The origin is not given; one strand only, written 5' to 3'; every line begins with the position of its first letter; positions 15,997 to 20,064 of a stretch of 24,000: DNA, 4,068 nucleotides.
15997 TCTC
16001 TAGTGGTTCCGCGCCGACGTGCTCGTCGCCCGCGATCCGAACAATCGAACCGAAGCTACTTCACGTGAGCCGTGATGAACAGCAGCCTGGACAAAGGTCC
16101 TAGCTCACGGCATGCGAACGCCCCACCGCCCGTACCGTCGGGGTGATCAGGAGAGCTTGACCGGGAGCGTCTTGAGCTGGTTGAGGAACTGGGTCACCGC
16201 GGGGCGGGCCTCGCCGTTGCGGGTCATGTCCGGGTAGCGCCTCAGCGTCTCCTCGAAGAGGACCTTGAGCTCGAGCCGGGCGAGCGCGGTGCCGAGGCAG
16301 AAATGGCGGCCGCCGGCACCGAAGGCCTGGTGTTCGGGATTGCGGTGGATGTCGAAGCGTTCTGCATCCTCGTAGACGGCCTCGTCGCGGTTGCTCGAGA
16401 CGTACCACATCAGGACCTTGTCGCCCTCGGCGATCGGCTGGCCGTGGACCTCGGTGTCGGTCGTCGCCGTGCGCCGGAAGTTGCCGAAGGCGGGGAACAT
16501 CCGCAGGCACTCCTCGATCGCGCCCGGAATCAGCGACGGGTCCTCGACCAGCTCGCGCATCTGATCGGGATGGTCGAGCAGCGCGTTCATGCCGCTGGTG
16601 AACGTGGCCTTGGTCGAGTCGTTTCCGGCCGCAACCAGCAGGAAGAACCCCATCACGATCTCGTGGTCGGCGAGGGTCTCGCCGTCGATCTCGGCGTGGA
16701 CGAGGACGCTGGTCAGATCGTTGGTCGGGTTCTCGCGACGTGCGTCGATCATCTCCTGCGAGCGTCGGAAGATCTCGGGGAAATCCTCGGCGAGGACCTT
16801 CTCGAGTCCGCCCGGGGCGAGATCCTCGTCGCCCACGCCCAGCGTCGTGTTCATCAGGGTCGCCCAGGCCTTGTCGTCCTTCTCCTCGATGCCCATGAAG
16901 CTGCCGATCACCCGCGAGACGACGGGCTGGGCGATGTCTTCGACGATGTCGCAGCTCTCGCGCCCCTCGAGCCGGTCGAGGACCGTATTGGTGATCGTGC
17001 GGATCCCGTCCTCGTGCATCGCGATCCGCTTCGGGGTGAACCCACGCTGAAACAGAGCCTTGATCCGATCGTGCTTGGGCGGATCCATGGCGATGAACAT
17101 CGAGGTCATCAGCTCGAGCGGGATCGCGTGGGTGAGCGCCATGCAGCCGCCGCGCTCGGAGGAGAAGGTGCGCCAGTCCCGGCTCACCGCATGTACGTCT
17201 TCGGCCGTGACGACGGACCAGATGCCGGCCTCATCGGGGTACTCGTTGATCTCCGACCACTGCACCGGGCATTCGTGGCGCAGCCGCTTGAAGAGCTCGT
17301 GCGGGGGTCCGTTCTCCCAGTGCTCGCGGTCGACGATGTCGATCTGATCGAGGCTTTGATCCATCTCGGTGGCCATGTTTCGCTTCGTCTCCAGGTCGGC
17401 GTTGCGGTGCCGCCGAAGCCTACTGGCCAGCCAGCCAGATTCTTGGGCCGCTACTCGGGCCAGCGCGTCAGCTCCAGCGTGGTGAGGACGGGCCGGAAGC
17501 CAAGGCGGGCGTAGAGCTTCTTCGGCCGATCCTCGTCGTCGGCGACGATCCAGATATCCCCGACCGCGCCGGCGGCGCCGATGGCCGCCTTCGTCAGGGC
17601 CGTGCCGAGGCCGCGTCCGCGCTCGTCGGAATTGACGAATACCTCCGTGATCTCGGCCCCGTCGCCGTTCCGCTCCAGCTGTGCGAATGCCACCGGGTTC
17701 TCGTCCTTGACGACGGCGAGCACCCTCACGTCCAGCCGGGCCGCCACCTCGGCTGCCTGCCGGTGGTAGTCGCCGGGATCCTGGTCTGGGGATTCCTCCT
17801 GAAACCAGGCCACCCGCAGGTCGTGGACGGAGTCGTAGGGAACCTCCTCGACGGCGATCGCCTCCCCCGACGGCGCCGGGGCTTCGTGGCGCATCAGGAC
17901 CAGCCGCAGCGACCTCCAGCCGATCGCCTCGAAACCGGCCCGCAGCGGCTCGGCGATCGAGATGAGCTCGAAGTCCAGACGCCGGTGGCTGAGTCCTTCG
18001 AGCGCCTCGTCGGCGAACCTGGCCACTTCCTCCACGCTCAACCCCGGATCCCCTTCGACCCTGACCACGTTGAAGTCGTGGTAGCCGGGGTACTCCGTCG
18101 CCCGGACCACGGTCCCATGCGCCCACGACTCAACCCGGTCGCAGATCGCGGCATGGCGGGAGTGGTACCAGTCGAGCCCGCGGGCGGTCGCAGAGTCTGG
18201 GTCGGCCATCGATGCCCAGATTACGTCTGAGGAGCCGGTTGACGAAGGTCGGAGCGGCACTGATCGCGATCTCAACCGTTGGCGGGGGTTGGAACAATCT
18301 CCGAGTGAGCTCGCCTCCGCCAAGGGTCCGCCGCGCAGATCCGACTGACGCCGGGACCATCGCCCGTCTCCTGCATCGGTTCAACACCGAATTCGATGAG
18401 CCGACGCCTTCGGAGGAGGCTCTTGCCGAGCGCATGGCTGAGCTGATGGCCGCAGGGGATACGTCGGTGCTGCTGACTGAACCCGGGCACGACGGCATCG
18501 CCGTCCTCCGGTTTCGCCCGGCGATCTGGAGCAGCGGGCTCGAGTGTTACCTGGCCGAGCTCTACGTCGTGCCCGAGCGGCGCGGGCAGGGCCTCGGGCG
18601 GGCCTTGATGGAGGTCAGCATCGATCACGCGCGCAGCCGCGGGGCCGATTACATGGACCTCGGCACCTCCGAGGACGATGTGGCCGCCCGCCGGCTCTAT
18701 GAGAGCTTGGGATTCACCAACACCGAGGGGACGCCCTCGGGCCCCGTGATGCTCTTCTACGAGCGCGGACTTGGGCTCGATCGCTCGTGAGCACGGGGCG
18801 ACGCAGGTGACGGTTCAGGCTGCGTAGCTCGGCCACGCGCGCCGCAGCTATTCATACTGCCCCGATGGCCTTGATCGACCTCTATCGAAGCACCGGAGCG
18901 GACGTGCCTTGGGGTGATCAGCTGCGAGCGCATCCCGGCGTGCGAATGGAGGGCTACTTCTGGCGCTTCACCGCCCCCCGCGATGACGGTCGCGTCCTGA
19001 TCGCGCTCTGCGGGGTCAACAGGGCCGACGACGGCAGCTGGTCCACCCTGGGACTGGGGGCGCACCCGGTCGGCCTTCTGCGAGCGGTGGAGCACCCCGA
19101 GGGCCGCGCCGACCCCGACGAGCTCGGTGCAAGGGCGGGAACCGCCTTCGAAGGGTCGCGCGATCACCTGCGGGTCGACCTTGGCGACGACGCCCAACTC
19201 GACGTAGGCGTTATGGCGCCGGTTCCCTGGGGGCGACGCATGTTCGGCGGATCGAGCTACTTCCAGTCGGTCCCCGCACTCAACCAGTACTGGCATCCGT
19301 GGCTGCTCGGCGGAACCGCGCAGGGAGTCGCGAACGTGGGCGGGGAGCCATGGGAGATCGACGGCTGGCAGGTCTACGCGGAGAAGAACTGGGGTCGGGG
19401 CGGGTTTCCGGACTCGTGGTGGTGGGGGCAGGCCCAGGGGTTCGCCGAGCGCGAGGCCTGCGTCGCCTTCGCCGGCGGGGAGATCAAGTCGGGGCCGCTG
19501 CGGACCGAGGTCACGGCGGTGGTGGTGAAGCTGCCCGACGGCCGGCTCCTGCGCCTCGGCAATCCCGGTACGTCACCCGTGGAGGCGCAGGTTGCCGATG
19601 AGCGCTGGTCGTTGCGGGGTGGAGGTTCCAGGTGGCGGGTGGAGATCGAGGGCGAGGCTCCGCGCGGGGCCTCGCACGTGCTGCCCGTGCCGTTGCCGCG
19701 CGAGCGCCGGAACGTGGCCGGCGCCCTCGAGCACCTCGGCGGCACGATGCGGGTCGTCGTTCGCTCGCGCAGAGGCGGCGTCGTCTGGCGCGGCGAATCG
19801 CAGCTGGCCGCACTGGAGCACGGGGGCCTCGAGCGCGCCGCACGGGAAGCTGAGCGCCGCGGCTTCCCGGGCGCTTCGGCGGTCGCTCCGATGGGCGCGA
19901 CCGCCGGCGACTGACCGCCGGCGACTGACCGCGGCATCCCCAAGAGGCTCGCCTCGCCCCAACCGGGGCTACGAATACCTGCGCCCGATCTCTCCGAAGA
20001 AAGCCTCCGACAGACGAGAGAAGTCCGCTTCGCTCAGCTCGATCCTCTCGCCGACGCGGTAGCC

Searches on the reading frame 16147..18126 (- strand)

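Call 8: search_protein_families(library=pfam, proteins=[window:16147-18126:-], max_evalue=0.001)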
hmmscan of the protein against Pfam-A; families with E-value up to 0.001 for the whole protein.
window:16147-18126:- (659 aa): 1 family
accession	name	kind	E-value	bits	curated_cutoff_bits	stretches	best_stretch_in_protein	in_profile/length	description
PF00067.27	p450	-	1.6e-25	90.3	22.8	1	451-631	222-432/462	Cytochrome P450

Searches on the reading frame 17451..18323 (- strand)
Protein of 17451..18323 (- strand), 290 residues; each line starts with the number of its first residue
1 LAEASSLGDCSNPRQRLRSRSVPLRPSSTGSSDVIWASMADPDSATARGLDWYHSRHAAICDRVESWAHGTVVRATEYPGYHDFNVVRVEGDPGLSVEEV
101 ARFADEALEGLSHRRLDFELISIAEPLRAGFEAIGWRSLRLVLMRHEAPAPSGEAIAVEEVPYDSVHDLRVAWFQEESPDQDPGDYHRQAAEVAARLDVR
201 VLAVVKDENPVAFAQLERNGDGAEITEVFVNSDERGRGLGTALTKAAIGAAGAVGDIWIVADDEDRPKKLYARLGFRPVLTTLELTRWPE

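Call 8: search_protein_families(library=pfam, proteins=[window:17451-18323:-], max_evalue=0.001)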
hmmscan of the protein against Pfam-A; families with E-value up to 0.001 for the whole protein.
window:17451-18323:- (290 aa): 5 families
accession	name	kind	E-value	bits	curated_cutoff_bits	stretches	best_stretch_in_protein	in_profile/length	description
PF00583.31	Acetyltransf_1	-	4.5e-12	46.7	20.7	1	166-276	4-116/116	Acetyltransferase (GNAT) family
PF13508.13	Acetyltransf_7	-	3.3e-10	40.7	27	1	201-277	5-83/84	Acetyltransferase (GNAT) domain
PF13673.13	Acetyltransf_10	-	1.7e-07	31.7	23.6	1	196-279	28-110/128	Acetyltransferase (GNAT) domain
PF08445.16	FR47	-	0.00016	22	22.1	1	213-280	13-81/86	FR47-like protein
PF14542.12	Acetyltransf_CG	-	0.00026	21.5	30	1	207-251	7-53/80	GCN5-related N-acetyl-transferase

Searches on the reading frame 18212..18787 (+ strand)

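Call 64: search_protein_families(library=pfam, proteins=[window:18212-18787:+], max_evalue=0.001)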
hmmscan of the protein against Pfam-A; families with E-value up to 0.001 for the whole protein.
window:18212-18787:+ (192 aa): 5 families
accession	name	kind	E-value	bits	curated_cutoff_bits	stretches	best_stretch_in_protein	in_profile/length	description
PF00583.31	Acetyltransf_1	-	3.2e-15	56.9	20.7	1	95-168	44-116/116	Acetyltransferase (GNAT) family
PF13508.13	Acetyltransf_7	-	7.7e-12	45.9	27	1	99-169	18-83/84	Acetyltransferase (GNAT) domain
PF13673.13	Acetyltransf_10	-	2.7e-09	37.5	23.6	1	72-172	19-111/128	Acetyltransferase (GNAT) domain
PF08445.16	FR47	-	9.2e-07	29.2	22.1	1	113-171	23-80/86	FR47-like protein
PF14542.12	Acetyltransf_CG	-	0.00045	20.7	30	1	97-144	13-57/80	GCN5-related N-acetyl-transferase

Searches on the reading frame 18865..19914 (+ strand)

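Call 8: search_protein_families(library=pfam, proteins=[window:18865-19914:+], max_evalue=0.001)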
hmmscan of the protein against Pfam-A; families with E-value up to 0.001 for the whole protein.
window:18865-19914:+ (349 aa): 1 family
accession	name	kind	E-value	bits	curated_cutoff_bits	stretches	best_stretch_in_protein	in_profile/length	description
PF14249.11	Tocopherol_cycl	-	8.7e-18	64.9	26.6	1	131-321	147-335/335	Tocopherol cyclase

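Call 51: search_protein_families(library=ncbifam, proteins=[window:18865-19914:+], max_evalue=0.001)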
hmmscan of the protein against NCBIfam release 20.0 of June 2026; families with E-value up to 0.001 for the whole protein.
window:18865-19914:+ (349 aa): 0 families
